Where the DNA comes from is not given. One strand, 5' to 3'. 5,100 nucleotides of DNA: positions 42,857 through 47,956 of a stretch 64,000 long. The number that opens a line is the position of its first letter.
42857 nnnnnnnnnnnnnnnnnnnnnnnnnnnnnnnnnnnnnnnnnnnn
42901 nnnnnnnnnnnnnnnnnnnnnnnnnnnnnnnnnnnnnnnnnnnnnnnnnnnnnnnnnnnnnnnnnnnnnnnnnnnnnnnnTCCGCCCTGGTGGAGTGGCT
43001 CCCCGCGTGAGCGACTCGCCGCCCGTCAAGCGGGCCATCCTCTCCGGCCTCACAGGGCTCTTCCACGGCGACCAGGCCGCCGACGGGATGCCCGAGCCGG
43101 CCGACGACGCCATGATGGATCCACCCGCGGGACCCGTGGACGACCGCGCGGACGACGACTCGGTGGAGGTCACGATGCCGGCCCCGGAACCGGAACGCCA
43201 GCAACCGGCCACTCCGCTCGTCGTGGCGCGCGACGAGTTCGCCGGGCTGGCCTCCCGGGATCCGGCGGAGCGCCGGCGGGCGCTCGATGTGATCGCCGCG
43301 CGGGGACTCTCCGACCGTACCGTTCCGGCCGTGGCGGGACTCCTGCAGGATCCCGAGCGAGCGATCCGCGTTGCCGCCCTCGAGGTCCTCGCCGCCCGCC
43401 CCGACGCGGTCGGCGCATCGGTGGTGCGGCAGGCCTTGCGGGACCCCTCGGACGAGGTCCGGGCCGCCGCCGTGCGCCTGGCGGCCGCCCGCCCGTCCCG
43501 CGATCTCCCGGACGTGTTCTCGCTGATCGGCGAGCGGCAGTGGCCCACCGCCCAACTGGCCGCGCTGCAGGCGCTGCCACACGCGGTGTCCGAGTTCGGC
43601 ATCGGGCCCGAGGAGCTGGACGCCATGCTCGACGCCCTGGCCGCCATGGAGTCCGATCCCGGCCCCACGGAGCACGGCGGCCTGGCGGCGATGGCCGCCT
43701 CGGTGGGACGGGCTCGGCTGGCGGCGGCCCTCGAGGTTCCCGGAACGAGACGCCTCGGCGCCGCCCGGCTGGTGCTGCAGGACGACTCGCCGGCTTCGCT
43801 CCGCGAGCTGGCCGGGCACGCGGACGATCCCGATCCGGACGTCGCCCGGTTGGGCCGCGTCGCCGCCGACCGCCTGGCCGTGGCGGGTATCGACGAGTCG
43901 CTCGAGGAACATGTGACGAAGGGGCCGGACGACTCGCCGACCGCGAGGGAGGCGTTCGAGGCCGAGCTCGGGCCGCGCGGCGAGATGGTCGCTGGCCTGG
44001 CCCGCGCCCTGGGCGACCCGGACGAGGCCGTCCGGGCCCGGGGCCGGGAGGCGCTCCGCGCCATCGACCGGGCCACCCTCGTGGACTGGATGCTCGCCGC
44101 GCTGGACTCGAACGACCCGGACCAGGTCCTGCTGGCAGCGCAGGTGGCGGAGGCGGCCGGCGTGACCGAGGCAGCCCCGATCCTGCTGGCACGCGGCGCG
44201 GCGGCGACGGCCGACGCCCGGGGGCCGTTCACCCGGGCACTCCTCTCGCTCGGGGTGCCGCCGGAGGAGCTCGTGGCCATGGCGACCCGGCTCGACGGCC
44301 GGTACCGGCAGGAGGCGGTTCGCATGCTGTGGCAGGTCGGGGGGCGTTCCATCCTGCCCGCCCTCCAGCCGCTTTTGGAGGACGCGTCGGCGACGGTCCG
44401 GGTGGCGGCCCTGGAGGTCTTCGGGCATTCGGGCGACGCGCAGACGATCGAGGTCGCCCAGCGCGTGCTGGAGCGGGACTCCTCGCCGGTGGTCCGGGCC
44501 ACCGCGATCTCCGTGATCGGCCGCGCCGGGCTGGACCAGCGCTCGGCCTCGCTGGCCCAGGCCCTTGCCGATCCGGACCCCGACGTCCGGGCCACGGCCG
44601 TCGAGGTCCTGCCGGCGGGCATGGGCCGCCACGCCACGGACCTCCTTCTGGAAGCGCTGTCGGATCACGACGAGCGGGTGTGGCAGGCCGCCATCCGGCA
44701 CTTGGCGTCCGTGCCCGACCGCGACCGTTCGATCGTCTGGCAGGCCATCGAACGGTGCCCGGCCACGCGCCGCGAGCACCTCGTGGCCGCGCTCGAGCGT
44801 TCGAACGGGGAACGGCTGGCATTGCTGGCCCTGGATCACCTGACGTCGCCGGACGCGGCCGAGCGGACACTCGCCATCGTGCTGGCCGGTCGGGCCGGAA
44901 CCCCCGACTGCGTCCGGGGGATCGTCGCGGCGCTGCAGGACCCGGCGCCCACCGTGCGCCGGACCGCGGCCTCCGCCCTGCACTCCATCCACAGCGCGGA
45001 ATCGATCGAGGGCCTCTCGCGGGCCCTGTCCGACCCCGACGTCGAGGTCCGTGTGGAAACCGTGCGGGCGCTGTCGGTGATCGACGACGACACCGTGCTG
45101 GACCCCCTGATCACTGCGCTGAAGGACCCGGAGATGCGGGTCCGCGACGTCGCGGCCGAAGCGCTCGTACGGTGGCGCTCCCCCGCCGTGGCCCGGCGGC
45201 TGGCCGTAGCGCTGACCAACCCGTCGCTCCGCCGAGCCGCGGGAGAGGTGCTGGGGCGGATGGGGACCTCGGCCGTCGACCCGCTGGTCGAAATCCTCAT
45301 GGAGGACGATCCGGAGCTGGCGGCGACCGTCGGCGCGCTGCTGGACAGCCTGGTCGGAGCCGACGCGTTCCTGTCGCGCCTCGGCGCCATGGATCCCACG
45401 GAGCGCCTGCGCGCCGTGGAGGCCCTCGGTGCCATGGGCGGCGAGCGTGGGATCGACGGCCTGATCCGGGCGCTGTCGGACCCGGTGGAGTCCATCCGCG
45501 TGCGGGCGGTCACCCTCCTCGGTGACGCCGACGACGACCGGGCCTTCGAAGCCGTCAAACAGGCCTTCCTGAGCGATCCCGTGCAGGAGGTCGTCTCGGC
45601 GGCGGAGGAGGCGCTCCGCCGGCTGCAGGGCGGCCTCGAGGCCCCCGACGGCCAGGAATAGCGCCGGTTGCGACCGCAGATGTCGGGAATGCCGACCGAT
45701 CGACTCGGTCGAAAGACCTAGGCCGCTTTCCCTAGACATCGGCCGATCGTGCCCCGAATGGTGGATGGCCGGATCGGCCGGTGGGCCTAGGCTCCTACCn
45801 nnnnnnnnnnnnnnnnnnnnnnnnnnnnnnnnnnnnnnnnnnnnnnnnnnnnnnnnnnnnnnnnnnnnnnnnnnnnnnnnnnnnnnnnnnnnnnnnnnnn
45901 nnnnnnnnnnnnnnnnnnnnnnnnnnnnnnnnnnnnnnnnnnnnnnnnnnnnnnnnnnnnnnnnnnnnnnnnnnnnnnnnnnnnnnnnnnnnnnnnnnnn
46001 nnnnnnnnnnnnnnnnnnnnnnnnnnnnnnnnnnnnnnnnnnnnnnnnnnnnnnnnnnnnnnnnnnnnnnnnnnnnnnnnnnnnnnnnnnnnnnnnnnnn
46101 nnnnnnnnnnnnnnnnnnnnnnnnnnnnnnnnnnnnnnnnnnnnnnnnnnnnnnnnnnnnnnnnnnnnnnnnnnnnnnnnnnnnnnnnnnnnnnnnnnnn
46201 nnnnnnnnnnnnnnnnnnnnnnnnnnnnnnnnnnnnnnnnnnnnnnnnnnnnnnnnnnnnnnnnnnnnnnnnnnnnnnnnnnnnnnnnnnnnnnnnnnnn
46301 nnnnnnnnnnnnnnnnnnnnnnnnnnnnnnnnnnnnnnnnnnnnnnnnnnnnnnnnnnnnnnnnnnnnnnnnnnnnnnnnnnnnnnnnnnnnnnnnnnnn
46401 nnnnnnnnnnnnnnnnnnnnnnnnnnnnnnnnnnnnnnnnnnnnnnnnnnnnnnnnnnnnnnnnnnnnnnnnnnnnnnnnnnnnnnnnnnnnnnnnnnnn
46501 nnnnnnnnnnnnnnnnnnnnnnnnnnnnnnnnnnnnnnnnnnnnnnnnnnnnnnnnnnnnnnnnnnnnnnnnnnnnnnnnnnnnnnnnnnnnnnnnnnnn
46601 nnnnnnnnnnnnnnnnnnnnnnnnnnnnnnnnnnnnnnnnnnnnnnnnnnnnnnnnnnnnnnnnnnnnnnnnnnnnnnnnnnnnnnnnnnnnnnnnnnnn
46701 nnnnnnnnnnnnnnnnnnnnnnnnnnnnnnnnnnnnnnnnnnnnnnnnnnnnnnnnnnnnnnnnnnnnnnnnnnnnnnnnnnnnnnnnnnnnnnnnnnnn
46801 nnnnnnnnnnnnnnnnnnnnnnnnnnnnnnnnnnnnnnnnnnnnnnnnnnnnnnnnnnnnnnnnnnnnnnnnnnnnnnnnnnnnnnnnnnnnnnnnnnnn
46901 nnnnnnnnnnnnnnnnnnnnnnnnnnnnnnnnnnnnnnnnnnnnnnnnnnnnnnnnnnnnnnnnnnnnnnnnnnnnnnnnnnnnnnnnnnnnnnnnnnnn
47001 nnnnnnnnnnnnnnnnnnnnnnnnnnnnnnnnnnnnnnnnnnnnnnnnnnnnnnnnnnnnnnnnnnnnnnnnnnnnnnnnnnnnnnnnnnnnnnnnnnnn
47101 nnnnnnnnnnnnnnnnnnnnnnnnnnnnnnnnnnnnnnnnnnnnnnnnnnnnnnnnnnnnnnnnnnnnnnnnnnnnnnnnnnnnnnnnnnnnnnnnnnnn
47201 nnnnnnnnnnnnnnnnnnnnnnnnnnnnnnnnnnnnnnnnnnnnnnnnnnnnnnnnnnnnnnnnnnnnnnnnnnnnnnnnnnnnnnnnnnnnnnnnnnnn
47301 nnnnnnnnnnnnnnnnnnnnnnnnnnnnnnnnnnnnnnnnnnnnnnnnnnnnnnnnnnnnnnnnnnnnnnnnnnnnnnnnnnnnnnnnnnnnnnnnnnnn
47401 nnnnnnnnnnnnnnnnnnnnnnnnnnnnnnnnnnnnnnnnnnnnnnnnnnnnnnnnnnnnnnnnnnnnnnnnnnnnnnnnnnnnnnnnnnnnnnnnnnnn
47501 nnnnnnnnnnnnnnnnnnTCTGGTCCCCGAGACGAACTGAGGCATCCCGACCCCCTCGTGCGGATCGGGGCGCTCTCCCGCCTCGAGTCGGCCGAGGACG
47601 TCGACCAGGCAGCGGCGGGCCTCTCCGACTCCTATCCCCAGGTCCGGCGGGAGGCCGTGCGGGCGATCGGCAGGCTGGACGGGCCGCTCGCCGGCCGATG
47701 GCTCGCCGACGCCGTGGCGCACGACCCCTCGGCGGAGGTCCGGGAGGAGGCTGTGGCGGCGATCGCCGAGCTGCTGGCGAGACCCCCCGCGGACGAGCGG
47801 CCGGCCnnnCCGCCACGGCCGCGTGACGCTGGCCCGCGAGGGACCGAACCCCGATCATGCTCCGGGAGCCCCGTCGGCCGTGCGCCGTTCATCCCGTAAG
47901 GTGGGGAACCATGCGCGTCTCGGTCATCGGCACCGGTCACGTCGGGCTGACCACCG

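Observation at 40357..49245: Candidate undescribed module: NarL-type two-component system, 884-aa HEAT-repeat protein, GT4 glycosyltransferase fused to matching HEAT repeats, and UDP-glucose dehydrogenase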

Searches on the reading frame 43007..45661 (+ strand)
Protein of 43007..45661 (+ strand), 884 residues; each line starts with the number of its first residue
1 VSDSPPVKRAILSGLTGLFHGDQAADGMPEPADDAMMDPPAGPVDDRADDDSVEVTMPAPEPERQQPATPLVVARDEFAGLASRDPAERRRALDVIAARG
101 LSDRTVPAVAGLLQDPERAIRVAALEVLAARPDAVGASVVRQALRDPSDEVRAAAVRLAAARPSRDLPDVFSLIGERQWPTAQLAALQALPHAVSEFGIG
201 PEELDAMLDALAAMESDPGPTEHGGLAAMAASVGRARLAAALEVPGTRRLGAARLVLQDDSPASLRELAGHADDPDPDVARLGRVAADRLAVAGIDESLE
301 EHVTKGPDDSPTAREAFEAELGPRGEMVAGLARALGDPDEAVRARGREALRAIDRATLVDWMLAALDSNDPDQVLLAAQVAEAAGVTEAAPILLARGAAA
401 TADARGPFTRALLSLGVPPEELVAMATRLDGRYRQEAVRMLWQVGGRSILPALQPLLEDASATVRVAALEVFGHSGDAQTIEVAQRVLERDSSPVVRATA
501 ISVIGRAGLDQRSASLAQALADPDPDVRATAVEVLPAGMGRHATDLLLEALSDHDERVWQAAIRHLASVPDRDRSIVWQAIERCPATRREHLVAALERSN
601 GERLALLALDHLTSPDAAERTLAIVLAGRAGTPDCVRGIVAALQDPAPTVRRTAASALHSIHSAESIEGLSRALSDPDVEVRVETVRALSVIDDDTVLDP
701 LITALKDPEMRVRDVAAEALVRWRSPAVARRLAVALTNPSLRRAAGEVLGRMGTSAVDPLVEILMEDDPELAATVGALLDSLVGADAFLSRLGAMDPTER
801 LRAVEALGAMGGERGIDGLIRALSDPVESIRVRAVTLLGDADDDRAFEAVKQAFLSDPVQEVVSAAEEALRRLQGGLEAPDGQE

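Call 5: search_protein_families(library=pfam, proteins=[window:43007-45661:+], max_evalue=0.01)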
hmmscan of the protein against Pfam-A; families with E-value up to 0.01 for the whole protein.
window:43007-45661:+ (884 aa): 16 families
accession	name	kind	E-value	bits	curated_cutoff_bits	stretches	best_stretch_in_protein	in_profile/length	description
PF13646.12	HEAT_2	-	1e-64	215.2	27.7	8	786-871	2-88/88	HEAT repeats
PF02985.28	HEAT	-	1.9e-33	111.7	23.5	1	697-722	1-26/31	HEAT repeat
PF12717.13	Cnd1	-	1.3e-10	42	26.4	0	639-692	26-85/162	non-SMC mitotic condensation complex subunit 1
PF14663.11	RasGEF_N_2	-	2.5e-06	28.2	27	0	543-573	6-36/108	Rapamycin-insensitive companion of mTOR RasGEF_N domain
PF20168.4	PDS5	-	3.2e-06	25.7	27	0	645-714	295-371/1053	Sister chromatid cohesion protein PDS5 protein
PF21581.3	SCD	-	1.1e-05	26.1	27.5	0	637-667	33-63/75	Stromalin conservative domain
PF03130.22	HEAT_PBS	-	1.3e-05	25.7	20.9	1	800-825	2-27/27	PBS lyase HEAT-like repeat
PF13513.12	HEAT_EZ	-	3.3e-05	24.7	27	0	448-473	28-53/55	HEAT-like repeat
PF12755.13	Vac14_Fab1_bd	-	0.00024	22.1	22.1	0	695-720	26-51/97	Vacuolar 14 Fab1-binding region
PF00514.29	Arm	-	0.00024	21.5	20.6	0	635-659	13-37/41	Armadillo/beta-catenin-like repeat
PF01602.26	Adaptin_N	-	0.00037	19.6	37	0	633-702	113-193/524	Adaptin N terminal region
PF12348.14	CLASP_N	-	0.00053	20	27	0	507-531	172-196/227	CLASP N terminal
PF25786.1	HEAT_GCN1_C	-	0.00061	20.3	27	0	621-664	54-97/151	GCN1-like, C-terminal HEAT repeats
PF22646.2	PPP2R1A-like_HEAT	-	0.0036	18.1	27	0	449-504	8-70/78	PPP2R1A-like HEAT repeat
PF10363.15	RTP1_C1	-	0.0055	17.2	25.9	0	540-577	38-75/112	Required for nuclear transport of RNA pol II C-terminus 1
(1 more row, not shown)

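Call 6: search_protein_families(library=ncbifam, proteins=[window:43007-45661:+], max_evalue=0.001)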
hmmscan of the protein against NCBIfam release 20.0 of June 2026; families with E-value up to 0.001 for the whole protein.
window:43007-45661:+ (884 aa): 6 families
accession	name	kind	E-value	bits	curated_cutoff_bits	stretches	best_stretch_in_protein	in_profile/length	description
NF010374.0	PRK13800.1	equivalog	1.4e-22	79.8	1196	1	450-720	624-895/898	fumarate reductase/succinate dehydrogenase flavoprotein subunit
NF045915.1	PhycobilmeDegNblB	equivalog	2.7e-17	63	300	2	432-613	16-201/214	phycobilisome degradation protein NblB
TIGR02270.1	TIGR02270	subfamily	1.9e-11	43.6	206.8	1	477-663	114-296/410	TIGR02270 family protein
NF058502.1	phyc_lyase_CpcE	equivalog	1.3e-07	31.3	330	1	608-708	7-116/260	C-phycocyanin alpha-cysteine-84 phycocyanobilin lyase subunit CpcE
NF007244.0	PRK09687.1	equivalog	5.5e-06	25.9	275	0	660-718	124-182/285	putative lyase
NF045662.1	DVU0298_fam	equivalog_domain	5.2e-05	22.9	75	0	513-558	147-191/213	DVU0298 family protein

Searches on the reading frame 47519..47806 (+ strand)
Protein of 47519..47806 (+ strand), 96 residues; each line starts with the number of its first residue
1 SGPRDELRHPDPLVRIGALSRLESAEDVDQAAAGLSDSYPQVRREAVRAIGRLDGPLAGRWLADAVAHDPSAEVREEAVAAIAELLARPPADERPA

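Call 61: search_protein_representatives(alignment_id=A3)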
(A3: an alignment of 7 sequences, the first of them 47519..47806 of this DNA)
Query: 7 sequences, 96 profile positions. Proteins with E-value up to 0.001 (for the whole library): 36330; up to 1e-10: 7110; up to 1e-30: 168. The best 150 are listed.
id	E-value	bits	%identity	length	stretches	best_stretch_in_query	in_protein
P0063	2.7e-91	315.9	-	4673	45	9-88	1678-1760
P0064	9.7e-69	243.5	-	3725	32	16-83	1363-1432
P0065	5.3e-59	212.3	-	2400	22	5-85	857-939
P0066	1.3e-55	201.5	-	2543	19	5-85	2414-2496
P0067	1.3e-55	201.5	-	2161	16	5-88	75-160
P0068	3.3e-55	200.2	-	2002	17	12-82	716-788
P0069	1.1e-53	195.3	-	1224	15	16-85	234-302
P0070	2.4e-53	194.2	-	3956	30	9-87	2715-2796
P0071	6.2e-53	192.9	-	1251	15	5-85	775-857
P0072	1.7e-52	191.5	-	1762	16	5-85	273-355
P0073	9.3e-49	179.5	-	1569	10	7-84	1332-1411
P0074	4.9e-47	174.0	-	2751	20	5-85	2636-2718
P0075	4.8e-46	170.8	-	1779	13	14-84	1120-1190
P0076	1.5e-44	166.0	-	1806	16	6-85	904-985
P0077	2.6e-44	165.3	-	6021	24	4-83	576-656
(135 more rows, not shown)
